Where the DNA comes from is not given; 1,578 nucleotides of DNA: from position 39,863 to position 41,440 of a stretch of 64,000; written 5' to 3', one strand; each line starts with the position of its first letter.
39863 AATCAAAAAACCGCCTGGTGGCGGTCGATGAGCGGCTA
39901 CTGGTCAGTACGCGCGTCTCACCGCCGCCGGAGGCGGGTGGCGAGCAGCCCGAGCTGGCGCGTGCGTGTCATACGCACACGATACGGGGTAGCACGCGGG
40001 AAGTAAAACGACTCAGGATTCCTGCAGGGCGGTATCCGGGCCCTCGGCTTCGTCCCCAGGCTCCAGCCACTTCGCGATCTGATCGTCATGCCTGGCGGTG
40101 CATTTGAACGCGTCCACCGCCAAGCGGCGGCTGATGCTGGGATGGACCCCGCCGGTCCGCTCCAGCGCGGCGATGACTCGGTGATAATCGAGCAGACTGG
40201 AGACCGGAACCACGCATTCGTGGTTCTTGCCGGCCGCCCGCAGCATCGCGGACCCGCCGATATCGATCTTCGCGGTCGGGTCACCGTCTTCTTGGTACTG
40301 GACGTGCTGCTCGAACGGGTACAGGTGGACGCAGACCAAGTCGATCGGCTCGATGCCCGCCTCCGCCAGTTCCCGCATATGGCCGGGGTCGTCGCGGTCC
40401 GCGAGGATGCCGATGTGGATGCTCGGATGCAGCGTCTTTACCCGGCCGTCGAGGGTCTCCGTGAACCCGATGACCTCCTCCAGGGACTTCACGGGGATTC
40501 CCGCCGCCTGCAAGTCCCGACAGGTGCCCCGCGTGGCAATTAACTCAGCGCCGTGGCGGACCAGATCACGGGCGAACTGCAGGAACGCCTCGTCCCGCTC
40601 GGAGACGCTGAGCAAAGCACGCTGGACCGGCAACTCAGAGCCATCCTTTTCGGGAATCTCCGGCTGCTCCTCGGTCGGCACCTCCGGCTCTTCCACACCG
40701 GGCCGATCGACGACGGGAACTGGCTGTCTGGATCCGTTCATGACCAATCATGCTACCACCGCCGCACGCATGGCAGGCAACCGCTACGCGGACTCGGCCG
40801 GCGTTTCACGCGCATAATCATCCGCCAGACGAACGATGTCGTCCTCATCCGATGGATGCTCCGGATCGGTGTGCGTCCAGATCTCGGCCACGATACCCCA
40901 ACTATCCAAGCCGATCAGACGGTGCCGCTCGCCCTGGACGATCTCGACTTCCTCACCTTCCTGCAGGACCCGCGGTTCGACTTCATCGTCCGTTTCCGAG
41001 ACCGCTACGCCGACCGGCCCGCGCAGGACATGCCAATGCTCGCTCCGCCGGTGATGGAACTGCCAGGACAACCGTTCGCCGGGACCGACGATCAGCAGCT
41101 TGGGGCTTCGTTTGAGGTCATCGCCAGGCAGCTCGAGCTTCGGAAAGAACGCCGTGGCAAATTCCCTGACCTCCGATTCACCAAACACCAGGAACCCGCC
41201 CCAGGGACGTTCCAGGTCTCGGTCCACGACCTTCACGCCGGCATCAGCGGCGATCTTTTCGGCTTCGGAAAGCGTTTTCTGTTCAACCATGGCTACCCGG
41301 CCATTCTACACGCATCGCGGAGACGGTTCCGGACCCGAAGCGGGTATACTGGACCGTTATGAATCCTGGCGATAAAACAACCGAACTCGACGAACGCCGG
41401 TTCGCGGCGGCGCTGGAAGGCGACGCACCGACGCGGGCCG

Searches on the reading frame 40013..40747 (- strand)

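Call 14: search_protein_families(library=pfam, proteins=[window:40013-40747:-], max_evalue=0.001)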
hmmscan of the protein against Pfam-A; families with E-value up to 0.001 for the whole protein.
window:40013-40747:- (244 aa): 2 families
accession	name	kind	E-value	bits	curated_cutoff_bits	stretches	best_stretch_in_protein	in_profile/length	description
PF02142.27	MGS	-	9.5e-15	55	24.1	1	55-154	2-77/94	MGS-like domain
PF01808.24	AICARFT_IMPCHas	-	1.9e-09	37.9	25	1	172-233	1-62/311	AICARFT/IMPCHase bienzyme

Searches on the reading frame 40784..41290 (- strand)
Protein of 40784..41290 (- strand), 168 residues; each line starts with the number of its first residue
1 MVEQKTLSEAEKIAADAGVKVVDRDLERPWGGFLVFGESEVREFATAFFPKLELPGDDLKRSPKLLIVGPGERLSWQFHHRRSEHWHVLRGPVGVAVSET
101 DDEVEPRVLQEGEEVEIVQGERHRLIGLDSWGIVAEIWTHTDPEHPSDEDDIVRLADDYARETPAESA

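Call 15: search_protein_families(library=pfam, proteins=[window:40784-41290:-], max_evalue=0.001)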
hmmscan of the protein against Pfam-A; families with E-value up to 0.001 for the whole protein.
window:40784-41290:- (168 aa): 1 family
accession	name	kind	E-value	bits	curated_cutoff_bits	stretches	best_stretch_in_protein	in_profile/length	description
PF01050.24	MannoseP_isomer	-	1.6e-10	41.6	23.6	1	64-157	31-116/116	Mannose-6-phosphate isomerase C-terminal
